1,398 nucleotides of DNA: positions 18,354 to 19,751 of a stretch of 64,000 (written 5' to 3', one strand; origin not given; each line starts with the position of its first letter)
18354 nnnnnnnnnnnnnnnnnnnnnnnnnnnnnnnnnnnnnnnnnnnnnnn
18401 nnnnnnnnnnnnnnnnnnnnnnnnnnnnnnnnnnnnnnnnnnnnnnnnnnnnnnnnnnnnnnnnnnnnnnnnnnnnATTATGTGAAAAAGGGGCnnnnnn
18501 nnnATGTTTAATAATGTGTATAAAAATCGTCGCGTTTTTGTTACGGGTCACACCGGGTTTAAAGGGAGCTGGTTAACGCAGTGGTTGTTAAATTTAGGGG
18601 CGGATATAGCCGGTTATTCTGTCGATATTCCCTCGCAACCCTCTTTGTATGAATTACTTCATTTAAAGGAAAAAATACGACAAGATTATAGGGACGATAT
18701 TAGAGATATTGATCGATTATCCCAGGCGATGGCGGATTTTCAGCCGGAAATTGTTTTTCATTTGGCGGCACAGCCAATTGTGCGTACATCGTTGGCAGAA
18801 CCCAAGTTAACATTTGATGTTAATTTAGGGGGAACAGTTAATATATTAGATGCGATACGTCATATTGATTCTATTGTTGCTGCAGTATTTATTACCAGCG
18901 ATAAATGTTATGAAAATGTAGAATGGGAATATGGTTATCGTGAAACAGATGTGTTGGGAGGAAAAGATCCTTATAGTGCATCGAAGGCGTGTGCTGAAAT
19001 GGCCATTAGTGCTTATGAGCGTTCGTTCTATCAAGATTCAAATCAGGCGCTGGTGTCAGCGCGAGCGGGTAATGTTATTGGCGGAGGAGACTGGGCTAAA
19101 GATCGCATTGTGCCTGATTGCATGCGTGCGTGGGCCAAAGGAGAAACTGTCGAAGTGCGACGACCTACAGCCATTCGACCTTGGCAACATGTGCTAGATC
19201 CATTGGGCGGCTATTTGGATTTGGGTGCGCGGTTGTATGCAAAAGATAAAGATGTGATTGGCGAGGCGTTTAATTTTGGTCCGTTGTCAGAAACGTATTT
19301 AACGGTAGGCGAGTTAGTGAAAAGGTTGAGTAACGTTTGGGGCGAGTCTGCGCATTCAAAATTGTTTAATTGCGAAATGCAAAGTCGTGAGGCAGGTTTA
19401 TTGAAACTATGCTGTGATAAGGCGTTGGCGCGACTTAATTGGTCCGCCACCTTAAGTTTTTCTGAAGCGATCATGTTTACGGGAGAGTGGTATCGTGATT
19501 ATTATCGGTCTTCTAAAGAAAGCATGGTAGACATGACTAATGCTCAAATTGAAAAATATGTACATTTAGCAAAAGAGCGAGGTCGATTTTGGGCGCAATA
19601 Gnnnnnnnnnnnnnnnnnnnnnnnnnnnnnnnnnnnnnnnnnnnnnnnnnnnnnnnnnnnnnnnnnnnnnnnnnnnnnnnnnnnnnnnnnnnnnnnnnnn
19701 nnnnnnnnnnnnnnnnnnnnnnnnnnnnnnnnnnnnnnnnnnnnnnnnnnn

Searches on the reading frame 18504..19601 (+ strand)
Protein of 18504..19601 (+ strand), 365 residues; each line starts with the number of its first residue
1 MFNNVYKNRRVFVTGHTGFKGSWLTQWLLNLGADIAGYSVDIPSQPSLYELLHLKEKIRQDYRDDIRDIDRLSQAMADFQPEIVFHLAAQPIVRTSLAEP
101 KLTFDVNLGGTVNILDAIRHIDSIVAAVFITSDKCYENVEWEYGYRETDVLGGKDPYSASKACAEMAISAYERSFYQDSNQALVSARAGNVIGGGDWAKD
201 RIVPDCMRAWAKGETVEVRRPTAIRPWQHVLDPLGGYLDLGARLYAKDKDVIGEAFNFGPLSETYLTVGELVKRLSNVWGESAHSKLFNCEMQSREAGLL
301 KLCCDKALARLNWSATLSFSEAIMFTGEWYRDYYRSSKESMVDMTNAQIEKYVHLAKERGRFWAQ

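Call 9: search_protein_families(library=pfam, proteins=[window:18504-19601:+], max_evalue=0.01)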
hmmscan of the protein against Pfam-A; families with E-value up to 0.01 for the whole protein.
window:18504-19601:+ (365 aa): 6 families
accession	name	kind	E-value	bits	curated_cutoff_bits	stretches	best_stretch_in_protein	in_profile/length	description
PF16363.11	GDP_Man_Dehyd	-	4.8e-33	115.4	27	1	12-323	1-329/332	GDP-mannose 4,6 dehydratase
PF01370.27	Epimerase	-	5.3e-28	98.5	20.9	1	11-233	1-217/240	NAD dependent epimerase/dehydratase family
PF02719.21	Polysacc_synt_2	-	5.4e-12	45.9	20.2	1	11-225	1-201/293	Polysaccharide biosynthesis protein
PF01073.25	3Beta_HSD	-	6.6e-09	35.6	22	1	13-196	2-186/280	3-beta hydroxysteroid dehydrogenase/isomerase family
PF04321.23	RmlD_sub_bind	-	6.9e-08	32.3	27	1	10-173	2-141/287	RmlD substrate binding domain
PF07993.18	NAD_binding_4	-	0.0023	17.6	20.1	0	82-173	90-193/258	Male sterility protein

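Call 12: search_protein_families(library=ncbifam, proteins=[window:18504-19601:+], max_evalue=0.001)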
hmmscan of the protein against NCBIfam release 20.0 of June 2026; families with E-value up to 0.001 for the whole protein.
window:18504-19601:+ (365 aa): 17 families
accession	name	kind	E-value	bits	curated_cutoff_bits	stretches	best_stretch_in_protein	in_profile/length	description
TIGR02622.1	CDP_4_6_dhtase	equivalog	9.8e-140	465.7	278.45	1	5-352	1-351/352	CDP-glucose 4,6-dehydratase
TIGR01181.1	dTDP_gluc_dehyt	equivalog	3.9e-27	95.2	365.1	1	11-336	2-317/321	dTDP-glucose 4,6-dehydratase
TIGR04180.1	EDH_00030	hypoth_equivalog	4.3e-20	72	475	1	11-310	1-287/297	NAD-dependent 4,6-dehydratase LegB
TIGR01179.1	galE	equivalog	1.7e-17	63.2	262.3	1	10-193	1-178/332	UDP-glucose 4-epimerase GalE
TIGR01472.1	gmd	equivalog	2.8e-15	56.4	415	1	11-175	3-173/342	GDP-mannose 4,6-dehydratase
NF007582.0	PRK10217.1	equivalog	5.9e-12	45.3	698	1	9-233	2-232/355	dTDP-glucose 4,6-dehydratase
NF043036.1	ErythonDh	equivalog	1.6e-11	44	325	1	10-179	2-171/321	D-erythronate dehydrogenase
NF007490.0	PRK10084.1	subfamily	9.9e-10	37.9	649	1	10-232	2-238/361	dTDP-glucose 4,6-dehydratase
NF007956.0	PRK10675.1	subfamily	1.3e-09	37.7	394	1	10-169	2-161/338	UDP-glucose 4-epimerase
TIGR01214.1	rmlD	equivalog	7.6e-09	35.1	224.05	1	10-174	1-141/285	dTDP-4-dehydrorhamnose reductase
NF042423.1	oxyalk_red_Shew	equivalog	1.2e-08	34.4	580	1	7-169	7-157/331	2-alkyl-3-oxoalkanoate reductase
TIGR03589.1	PseB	equivalog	5e-08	32.3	407.75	1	6-140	2-133/324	UDP-N-acetylglucosamine 4,6-dehydratase (inverting)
TIGR03466.1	HpnA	hypoth_equivalog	8.9e-07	28.1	367.65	1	10-169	2-153/327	hopanoid-associated sugar epimerase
NF042422.1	oxyalk_red_OleD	equivalog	1.8e-05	24.3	580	1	10-196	2-173/329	2-alkyl-3-oxoalkanoate reductase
TIGR02197.1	heptose_epim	equivalog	5.5e-05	22.5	274.6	1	12-202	2-181/316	ADP-glyceromanno-heptose 6-epimerase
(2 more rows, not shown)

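Call 43: find_homologous_proteins(query=window:18504-19601:+, max_evalue=1e-40)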
Query window:18504-19601:+ (365 aa): 8000 proteins with E <= 1e-40 among 8000 candidates; the best 120 are listed.
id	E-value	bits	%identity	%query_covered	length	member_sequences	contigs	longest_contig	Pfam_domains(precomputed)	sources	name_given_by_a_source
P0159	1.5e-249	845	100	100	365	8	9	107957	PF04321.24,PF16363.12,PF02719.22,PF01073.26,PF01370.28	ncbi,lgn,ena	ncbi:MAG: CDP-glucose 4,6-dehydratase [Pseudomonadota bacterium]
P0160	1.2e-144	500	61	100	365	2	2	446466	PF04321.24,PF16363.12,PF02719.22,PF01073.26,PF01370.28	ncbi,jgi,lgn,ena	-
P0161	1.3e-143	497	60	100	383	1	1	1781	PF04321.24,PF16363.12,PF02719.22,PF01073.26,PF01370.28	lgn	-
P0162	2.3e-143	496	60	100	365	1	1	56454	PF04321.24,PF16363.12,PF02719.22,PF01073.26,PF01370.28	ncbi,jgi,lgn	jgi:CDP-glucose 4,6-dehydratase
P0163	6.4e-143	494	61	100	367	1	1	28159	PF16363.12,PF02719.22,PF01073.26,PF01370.28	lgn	-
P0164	4.4e-142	492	60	99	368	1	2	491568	PF04321.24,PF16363.12,PF02719.22,PF01073.26,PF07993.19,PF01370.28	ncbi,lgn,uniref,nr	ncbi:CDP-glucose 4,6-dehydratase [Pigmentibacter ruber]|uniref:CDP-glucose 4,6-dehydratase n=1 Tax=P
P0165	5.6e-142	491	60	99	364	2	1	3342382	PF16363.12,PF02719.22,PF01073.26,PF01370.28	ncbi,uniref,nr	ncbi:CDP-glucose 4,6-dehydratase [Silvanigrella aquatica]|uniref:CDP-glucose 4,6-dehydratase n=1 Tax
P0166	1.2e-141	490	58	100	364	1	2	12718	PF04321.24,PF16363.12,PF02719.22,PF01073.26,PF01370.28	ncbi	-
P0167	1.3e-141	490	61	100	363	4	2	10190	PF04321.24,PF16363.12,PF02719.22,PF01073.26,PF07993.19,PF01370.28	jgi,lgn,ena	-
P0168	1.9e-141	489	61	99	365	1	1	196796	PF04321.24,PF16363.12,PF02719.22,PF01073.26,PF01370.28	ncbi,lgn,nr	ncbi:MAG: CDP-glucose 4,6-dehydratase [Sulfuricella sp.]|nr:CDP-glucose 4,6-dehydratase [Sulfuricell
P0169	1.3e-140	487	59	100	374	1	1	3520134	PF04321.24,PF16363.12,PF02719.22,PF01073.26,PF01370.28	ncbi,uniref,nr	ncbi:CDP-glucose 4,6-dehydratase [Fluviispira sanaruensis]|uniref:CDP-glucose 4,6-dehydratase n=1 Ta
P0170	3.4e-140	485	59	100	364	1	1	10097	PF04321.24,PF16363.12,PF02719.22,PF01073.26,PF01370.28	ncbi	-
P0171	3.7e-140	485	59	100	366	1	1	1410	PF04321.24,PF16363.12,PF02719.22,PF01073.26,PF01370.28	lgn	-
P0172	7.4e-140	484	61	100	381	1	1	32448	PF04321.24,PF16363.12,PF02719.22,PF01073.26,PF01370.28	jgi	jgi:CDP-glucose 4,6-dehydratase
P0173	9.6e-140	484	58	100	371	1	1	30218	PF04321.24,PF16363.12,PF02719.22,PF01073.26,PF01370.28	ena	-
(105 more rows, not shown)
